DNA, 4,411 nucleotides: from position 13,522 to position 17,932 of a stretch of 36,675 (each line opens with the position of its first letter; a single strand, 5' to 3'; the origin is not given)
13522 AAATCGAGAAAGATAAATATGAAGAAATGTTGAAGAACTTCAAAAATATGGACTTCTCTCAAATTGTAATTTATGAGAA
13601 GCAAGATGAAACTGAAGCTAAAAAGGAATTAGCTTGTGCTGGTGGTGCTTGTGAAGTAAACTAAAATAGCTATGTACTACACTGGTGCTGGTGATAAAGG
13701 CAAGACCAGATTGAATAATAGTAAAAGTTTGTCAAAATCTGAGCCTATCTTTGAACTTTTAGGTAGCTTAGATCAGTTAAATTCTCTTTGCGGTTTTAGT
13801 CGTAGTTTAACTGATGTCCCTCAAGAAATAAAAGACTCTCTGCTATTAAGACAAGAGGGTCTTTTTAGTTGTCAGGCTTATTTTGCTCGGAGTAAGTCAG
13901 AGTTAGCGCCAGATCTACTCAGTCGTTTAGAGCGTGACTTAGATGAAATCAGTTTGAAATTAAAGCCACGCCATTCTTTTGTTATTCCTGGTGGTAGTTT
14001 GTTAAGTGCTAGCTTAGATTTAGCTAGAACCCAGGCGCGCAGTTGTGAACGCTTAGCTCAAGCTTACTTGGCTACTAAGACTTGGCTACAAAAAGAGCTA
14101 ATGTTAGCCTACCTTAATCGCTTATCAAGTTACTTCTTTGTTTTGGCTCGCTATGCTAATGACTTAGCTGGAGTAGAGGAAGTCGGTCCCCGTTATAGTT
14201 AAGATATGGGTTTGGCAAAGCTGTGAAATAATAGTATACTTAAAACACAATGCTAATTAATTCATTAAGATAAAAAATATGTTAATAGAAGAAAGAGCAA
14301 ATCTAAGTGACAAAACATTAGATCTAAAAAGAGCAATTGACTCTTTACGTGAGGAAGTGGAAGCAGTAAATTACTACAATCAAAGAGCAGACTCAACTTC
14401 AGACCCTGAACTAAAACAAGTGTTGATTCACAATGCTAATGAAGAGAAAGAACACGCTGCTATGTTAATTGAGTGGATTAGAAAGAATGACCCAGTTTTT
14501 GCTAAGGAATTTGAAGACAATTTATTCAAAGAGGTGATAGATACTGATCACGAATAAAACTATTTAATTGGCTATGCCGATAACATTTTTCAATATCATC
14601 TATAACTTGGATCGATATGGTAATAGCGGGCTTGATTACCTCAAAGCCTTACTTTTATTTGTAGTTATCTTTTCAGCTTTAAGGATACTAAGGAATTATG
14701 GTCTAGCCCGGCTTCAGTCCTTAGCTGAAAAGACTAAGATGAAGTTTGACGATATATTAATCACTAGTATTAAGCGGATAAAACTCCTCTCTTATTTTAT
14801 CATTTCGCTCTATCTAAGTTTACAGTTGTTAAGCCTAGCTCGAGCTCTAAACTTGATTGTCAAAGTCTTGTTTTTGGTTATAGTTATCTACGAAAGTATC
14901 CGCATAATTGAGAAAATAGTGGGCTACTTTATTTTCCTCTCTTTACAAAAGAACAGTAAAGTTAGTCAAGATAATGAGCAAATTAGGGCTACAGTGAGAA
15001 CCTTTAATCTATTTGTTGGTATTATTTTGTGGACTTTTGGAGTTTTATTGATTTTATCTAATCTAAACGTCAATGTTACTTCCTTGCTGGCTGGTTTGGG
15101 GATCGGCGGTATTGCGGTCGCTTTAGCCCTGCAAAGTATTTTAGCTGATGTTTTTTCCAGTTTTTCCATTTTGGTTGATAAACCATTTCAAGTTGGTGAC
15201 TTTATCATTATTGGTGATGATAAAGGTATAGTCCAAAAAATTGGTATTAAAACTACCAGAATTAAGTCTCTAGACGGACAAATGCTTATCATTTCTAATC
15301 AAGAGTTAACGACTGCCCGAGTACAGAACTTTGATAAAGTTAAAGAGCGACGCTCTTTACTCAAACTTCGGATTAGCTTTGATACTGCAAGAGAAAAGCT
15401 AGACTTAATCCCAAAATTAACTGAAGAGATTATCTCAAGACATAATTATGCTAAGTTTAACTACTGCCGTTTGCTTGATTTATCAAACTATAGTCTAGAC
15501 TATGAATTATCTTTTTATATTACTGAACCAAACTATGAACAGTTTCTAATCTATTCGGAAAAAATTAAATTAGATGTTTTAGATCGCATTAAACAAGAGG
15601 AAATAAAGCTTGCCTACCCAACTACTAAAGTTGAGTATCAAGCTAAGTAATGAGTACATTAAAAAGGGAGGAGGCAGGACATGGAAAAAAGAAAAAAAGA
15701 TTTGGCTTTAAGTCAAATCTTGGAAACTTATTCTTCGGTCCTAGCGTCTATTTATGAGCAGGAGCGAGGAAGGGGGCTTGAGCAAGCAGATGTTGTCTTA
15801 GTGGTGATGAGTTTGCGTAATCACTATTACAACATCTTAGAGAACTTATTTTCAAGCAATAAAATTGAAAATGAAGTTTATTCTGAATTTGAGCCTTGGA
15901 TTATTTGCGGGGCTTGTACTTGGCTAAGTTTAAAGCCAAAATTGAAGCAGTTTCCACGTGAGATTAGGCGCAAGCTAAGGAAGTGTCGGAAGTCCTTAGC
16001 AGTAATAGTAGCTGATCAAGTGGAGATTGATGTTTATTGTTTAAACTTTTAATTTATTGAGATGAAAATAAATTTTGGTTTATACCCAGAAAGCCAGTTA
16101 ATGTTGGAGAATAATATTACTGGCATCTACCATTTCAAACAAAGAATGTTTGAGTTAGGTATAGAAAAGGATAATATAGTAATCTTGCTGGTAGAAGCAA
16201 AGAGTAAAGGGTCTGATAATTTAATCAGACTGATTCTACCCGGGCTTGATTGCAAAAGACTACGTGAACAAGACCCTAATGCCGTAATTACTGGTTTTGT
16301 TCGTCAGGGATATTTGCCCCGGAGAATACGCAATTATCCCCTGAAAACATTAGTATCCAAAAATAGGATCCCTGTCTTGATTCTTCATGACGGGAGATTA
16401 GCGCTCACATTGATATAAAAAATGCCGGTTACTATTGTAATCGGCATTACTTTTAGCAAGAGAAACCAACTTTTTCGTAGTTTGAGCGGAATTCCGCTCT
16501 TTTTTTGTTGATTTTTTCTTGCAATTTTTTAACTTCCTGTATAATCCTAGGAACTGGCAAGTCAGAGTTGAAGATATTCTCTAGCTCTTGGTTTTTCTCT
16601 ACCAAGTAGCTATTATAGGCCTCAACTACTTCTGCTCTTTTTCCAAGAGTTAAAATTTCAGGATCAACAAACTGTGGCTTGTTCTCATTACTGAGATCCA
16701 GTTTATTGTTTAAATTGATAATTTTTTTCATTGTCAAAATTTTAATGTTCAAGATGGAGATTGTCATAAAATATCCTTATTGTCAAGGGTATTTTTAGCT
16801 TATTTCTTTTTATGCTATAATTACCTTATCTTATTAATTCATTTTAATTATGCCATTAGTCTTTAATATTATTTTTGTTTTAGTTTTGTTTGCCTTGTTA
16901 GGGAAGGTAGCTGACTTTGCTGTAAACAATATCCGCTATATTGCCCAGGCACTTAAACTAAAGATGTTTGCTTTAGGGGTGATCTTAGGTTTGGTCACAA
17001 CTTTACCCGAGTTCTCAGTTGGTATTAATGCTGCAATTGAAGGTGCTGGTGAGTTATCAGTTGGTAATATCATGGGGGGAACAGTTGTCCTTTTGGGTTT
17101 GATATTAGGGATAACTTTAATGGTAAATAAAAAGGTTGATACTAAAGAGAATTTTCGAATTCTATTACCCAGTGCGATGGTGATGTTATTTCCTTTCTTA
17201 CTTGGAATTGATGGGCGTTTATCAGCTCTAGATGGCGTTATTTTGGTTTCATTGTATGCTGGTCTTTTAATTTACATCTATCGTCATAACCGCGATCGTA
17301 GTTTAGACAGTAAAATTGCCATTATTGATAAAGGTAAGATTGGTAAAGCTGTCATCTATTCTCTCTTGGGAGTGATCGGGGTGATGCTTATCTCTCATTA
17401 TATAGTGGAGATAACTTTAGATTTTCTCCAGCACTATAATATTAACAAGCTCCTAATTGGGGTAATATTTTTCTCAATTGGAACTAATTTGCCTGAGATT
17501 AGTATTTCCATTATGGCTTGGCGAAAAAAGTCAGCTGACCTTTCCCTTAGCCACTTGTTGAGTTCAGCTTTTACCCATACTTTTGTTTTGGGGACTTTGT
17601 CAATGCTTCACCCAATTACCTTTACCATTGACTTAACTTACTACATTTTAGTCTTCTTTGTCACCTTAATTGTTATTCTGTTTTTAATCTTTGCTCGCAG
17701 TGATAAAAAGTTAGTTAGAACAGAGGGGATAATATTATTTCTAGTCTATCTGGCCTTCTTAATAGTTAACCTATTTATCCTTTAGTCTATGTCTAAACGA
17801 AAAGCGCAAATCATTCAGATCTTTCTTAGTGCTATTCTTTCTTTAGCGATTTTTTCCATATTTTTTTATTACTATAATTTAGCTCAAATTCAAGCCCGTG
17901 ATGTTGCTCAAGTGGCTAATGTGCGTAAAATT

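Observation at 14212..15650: Orphan encapsulated-ferritin (EncFtn) homologue with no shell gene and no targeting peptide, placed next to an MscS channel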

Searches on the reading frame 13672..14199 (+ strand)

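Call 3: search_protein_families(library=pfam, proteins=[window:13672-14199:+], max_evalue=0.01)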
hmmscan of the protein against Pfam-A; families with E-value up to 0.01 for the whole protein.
window:13672-14199:+ (176 aa): 1 family
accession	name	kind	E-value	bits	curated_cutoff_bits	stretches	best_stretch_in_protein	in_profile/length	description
PF01923.23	Cob_adeno_trans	-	2.6e-38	132.2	24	1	3-162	2-171/171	Cobalamin adenosyltransferase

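Call 4: search_protein_families(library=ncbifam, proteins=[window:13672-14199:+], max_evalue=0.01)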
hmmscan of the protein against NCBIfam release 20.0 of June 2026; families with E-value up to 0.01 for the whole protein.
window:13672-14199:+ (176 aa): 2 families
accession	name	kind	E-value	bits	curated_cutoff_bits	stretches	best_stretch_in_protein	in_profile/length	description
TIGR00636.1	PduO_Nterm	equivalog_domain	2.3e-35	121.8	108.45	1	3-170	1-167/171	cob(I)yrinic acid a,c-diamide adenosyltransferase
NF011595.0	PRK15020.1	equivalog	0.0075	15.4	226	0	112-158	197-244/267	ethanolamine utilization cob(I)yrinic acid a,c-diamide adenosyltransferase EutT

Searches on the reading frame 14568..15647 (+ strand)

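Call 3: search_protein_families(library=pfam, proteins=[window:14568-15647:+], max_evalue=0.01)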
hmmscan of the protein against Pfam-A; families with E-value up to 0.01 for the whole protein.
window:14568-15647:+ (360 aa): 2 families
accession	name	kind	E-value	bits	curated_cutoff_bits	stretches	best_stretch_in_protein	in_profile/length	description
PF00924.24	MS_channel_2nd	-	3.3e-19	69.2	20.2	1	191-256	2-67/68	Mechanosensitive ion channel, beta-domain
PF21088.3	MS_channel_1st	-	7.5e-09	35.9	23.1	1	152-189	5-42/42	Mechanosensitive ion channel, transmembrane helices 2/3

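Call 4: search_protein_families(library=ncbifam, proteins=[window:14568-15647:+], max_evalue=0.01)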
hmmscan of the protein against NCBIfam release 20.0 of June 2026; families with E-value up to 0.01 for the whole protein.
window:14568-15647:+ (360 aa): 6 families
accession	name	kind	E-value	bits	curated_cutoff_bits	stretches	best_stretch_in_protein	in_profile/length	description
NF047601.1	MscSThanab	equivalog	4.5e-21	75.5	500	1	78-355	2-274/280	small-conductance mechanosensitive channel MscS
NF047602.1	MscsSHelicob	equivalog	4.7e-21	75.4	400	1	104-350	10-251/260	small-conductance mechanosensitive channel MscS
NF007662.0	PRK10334.1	subfamily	4.9e-18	65.3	321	1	110-358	34-278/286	small-conductance mechanosensitive channel MscS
NF008438.0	PRK11281.1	equivalog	1.2e-09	36.5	991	1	155-320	887-1053/1113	mechanosensitive channel MscK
NF008542.0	PRK11465.1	equivalog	9.7e-09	34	596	1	85-249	446-616/741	mechanosensitive channel protein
NF008180.0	PRK10929.1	equivalog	7.2e-07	27.4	809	1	164-256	893-985/1109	miniconductance mechanosensitive channel MscM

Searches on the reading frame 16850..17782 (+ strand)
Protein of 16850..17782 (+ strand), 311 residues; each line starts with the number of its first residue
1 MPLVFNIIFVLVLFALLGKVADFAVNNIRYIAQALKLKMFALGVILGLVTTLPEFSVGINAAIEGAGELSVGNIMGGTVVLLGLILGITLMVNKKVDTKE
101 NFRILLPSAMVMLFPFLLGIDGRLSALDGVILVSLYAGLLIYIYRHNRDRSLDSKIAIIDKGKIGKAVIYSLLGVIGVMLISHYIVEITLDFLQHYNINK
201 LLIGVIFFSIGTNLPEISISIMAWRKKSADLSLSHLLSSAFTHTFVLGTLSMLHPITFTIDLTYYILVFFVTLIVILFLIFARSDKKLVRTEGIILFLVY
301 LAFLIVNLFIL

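Call 61: search_protein_families(library=pfam, proteins=[window:16850-17782:+], max_evalue=0.001)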
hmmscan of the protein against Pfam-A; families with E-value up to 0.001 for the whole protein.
window:16850-17782:+ (311 aa): 1 family
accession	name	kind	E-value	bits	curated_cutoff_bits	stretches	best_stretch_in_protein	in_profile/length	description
PF01699.29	Na_Ca_ex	-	1.4e-36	126.2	24.9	2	167-308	2-150/151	Sodium/calcium exchanger protein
